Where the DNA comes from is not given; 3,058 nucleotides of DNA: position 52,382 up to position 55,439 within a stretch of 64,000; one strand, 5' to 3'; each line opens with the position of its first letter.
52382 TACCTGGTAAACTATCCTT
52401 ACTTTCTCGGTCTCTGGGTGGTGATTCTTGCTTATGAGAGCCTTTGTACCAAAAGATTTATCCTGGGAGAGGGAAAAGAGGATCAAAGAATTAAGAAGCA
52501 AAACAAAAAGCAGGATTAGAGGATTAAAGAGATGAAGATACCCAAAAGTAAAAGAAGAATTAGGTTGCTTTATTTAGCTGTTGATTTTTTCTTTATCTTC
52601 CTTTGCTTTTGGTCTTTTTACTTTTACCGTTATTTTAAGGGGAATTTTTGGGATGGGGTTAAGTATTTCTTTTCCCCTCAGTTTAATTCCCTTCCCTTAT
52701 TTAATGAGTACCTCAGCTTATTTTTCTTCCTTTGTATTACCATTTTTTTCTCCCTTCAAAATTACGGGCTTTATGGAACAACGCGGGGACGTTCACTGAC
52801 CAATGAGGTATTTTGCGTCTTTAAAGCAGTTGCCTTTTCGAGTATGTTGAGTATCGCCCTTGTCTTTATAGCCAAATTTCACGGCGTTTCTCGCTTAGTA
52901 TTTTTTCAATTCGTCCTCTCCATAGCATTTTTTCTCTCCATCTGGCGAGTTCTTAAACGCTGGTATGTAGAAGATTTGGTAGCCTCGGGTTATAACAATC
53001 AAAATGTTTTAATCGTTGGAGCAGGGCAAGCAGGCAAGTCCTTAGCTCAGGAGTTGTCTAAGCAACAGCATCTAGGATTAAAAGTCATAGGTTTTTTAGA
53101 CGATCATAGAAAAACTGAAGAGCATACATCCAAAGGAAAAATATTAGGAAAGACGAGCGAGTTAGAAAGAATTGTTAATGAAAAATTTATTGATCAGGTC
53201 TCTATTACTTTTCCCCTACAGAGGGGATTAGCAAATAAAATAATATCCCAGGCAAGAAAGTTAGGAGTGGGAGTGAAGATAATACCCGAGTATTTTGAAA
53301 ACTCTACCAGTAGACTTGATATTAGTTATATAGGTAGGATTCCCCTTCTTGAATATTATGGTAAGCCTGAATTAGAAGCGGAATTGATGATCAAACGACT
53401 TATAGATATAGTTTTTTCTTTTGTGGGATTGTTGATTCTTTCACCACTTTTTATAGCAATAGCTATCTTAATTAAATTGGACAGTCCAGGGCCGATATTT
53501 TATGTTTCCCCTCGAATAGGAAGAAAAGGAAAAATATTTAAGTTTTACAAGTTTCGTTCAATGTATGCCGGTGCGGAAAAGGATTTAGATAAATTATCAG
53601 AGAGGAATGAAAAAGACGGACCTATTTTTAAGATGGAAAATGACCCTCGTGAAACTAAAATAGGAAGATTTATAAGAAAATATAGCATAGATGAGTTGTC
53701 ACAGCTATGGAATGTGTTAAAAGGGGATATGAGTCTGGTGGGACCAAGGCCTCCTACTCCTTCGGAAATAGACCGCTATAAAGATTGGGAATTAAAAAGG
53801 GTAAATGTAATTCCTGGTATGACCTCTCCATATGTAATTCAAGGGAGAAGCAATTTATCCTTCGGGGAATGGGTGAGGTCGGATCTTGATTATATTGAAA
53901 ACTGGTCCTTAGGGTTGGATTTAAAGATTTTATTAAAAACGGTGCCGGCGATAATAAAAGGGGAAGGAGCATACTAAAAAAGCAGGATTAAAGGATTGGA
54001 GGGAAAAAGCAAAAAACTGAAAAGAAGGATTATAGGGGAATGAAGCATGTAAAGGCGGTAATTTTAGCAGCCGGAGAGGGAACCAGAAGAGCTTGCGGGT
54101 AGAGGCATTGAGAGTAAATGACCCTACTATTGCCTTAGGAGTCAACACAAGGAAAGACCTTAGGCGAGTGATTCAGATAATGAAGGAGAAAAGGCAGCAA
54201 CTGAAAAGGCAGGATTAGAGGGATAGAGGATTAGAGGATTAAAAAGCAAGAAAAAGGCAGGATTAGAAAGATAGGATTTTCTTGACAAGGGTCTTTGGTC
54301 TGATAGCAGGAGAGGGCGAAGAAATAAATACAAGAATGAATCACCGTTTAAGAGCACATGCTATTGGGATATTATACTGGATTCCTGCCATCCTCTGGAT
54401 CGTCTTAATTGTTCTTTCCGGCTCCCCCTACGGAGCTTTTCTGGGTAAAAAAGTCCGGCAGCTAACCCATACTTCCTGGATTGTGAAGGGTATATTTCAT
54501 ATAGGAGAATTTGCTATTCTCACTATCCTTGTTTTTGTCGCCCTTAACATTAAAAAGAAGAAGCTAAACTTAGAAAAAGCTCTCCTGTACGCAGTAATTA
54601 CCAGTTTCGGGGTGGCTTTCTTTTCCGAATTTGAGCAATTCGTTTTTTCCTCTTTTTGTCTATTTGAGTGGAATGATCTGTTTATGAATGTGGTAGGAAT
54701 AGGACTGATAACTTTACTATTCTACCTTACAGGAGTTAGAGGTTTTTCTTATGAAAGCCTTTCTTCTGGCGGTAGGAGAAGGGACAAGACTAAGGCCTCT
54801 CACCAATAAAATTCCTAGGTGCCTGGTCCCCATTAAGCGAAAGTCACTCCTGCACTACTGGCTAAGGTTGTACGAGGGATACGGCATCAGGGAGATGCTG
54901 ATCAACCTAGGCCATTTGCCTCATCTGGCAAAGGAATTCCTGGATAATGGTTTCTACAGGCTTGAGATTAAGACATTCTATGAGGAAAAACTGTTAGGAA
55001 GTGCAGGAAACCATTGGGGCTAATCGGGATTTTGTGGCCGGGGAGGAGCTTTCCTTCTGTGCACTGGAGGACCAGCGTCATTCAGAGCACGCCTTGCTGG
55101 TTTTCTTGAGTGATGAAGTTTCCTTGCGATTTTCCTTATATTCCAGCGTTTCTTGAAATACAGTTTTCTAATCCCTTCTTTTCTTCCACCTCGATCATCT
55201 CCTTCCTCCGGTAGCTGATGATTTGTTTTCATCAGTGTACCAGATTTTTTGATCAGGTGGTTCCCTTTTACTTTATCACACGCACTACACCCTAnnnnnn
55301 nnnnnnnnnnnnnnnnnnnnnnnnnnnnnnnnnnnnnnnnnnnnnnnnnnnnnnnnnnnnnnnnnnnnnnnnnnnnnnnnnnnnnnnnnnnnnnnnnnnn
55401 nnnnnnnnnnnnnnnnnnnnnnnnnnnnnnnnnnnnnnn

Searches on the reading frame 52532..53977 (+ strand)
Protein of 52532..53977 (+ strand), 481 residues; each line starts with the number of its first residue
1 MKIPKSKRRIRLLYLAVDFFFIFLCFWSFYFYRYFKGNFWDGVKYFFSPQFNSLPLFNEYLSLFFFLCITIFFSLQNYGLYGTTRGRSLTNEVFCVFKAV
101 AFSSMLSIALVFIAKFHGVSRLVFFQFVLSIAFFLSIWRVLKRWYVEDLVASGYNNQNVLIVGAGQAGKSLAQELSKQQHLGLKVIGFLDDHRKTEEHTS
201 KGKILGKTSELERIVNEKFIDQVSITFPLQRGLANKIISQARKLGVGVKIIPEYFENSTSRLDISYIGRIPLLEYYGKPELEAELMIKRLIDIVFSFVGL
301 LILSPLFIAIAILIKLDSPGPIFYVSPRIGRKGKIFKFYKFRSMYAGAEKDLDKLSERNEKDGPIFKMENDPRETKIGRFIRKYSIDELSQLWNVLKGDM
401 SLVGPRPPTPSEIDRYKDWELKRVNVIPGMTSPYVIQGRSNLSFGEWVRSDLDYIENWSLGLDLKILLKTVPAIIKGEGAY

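Call 6: search_protein_families(library=pfam, proteins=[window:52532-53977:+], max_evalue=0.01)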
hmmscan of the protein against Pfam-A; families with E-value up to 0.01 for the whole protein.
window:52532-53977:+ (481 aa): 5 families
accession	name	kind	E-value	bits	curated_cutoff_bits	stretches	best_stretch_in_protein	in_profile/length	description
PF02397.22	Bac_transf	-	1.6e-64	217.2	27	1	288-475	1-178/179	Bacterial sugar transferase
PF13727.12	CoA_binding_3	-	9.3e-26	91.3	25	1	78-252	3-175/175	CoA-binding domain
PF17836.7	PglD_N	-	7.4e-05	23.7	23.4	1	158-217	1-56/78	PglD N-terminal domain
PF01408.29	GFO_IDH_MocA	-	0.00011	23.3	24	1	158-246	2-87/120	Oxidoreductase family, NAD-binding Rossmann fold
PF02254.24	TrkA_N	-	0.0087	16.8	23.8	0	159-202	1-41/116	TrkA-N domain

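Call 73: search_protein_families(library=ncbifam, proteins=[window:52532-53977:+], max_evalue=0.01)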
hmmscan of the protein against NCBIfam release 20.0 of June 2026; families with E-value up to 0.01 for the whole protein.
window:52532-53977:+ (481 aa): 20 families
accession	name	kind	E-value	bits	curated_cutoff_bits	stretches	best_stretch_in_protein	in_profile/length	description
TIGR03025.1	EPS_sugtrans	subfamily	4.6e-128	428.2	295.55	1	17-481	2-445/445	exopolysaccharide biosynthesis polyprenyl glycosylphosphotransferase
TIGR03023.1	WcaJ_sugtrans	equivalog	1.5e-107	360.7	410.75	1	17-481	2-453/453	undecaprenyl-phosphate glucose phosphotransferase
TIGR03022.1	WbaP_sugtrans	subfamily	8.9e-92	308.7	403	1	16-481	3-456/456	undecaprenyl-phosphate galactose phosphotransferase WbaP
NF041877.1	EPS_EpsZ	equivalog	7.8e-86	288.5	800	1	97-480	80-458/459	exopolysaccharide biosynthesis polyisoprenyl-phosphate hexose-1-phosphate transferase EpsZ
TIGR03013.1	EpsB_2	subfamily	3.9e-61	207.5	393.35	1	62-480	36-442/443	TIGR03013 family XrtA/PEP-CTERM system glycosyltransferase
NF007518.0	PRK10124.1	equivalog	3.3e-57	194.3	684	1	63-471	50-454/464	undecaprenyl-phosphate glucose phosphotransferase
NF052601.1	undeca_RfbP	equivalog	5.4e-55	186.3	330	1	284-480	41-243/244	undecaprenyl-phosphate galactose phosphotransferase family protein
NF011751.0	PRK15204.1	equivalog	2.6e-51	174.7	907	1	16-481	19-476/476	undecaprenyl-phosphate galactose phosphotransferase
NF050817.1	PolSacchBiosHfsE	equivalog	7.2e-48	163.5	750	1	66-475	53-460/467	polysaccharide biosynthesis protein HfsE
NF045514.1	glycotran_HepC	equivalog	1.6e-29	102.8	140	1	282-408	111-212/220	heterocyst development glycosyltransferase HepC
NF003995.0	PRK05472.2-4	subfamily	3.8e-05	23.3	126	1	156-240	83-164/213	redox-sensing transcriptional repressor Rex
NF003996.0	PRK05472.2-5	equivalog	7.5e-05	22.7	138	1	155-230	76-150/209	redox-sensing transcriptional repressor Rex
NF003994.0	PRK05472.2-3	equivalog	7.5e-05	22.2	130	1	153-231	82-160/217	redox-sensing transcriptional repressor Rex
NF042949.2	3PPDioc_HcaD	equivalog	0.00016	20.6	450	1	157-243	2-88/386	3-phenylpropionate/cinnamic acid dioxygenase ferredoxin--NAD(+) reductase subunit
NF003990.0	PRK05472.1-4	equivalog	0.00035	20.2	233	1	156-243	84-168/214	redox-sensing transcriptional repressor Rex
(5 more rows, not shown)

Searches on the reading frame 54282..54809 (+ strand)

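Call 6: search_protein_families(library=pfam, proteins=[window:54282-54809:+], max_evalue=0.01)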
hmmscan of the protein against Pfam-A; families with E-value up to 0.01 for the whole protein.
window:54282-54809:+ (175 aa): 2 families
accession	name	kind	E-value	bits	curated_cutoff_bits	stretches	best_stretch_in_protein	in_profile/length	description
PF04892.17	VanZ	-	5.9e-06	27.4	30.1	1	34-149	3-124/126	VanZ like family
PF10043.14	DUF2279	-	0.0026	18.8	28.6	1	89-146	33-89/91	Predicted periplasmic lipoprotein (DUF2279)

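Call 9: search_protein_families(library=ncbifam, proteins=[window:54282-54809:+], max_evalue=0.1)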
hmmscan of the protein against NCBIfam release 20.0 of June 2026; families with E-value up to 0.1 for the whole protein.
window:54282-54809:+ (175 aa): 1 family
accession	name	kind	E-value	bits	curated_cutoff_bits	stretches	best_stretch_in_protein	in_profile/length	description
NF037970.1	vanZ_1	subfamily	4.6e-05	24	20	1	63-136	36-105/109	VanZ family protein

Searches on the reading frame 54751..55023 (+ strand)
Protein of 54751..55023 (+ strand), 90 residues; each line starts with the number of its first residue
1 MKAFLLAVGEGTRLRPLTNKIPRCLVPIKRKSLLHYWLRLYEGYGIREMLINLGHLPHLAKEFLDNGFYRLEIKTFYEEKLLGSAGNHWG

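Call 6: search_protein_families(library=pfam, proteins=[window:54751-55023:+], max_evalue=0.01)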
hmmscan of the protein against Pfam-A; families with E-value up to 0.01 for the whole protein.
window:54751-55023:+ (90 aa): 2 families
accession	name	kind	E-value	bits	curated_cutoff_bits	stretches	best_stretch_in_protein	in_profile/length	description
PF00483.29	NTP_transferase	-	1.6e-09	38.2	21.2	1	2-85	1-87/245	Nucleotidyl transferase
PF12804.13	NTP_transf_3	-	0.0029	18.2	27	1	4-66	2-58/160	MobA-like NTP transferase domain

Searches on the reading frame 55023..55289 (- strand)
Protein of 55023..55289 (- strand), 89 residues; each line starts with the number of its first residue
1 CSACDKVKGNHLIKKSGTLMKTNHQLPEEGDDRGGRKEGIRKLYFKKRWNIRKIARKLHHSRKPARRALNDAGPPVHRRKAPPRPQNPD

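Call 72: search_dna_similar(query=window:55023-55289:-, collection=plasmids, mode=protein, max_evalue=0.01, max_rows=10)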
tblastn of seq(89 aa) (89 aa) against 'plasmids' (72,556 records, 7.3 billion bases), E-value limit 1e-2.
No match.

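Call 73: search_protein_families(library=ncbifam, proteins=[window:55023-55289:-], max_evalue=0.01)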
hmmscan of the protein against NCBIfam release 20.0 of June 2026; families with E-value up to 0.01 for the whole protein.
seq(89 aa): 2 families
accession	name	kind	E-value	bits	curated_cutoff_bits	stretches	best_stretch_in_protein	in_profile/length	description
NF033546.1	transpos_IS21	equivalog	3.8e-05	23.3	160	1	42-85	2-48/294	IS21 family transposase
NF047515.1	SpiroCoCo_C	equivalog_domain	0.004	16.4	125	1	13-62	255-306/313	SpiroCoCo family coiled-coil protein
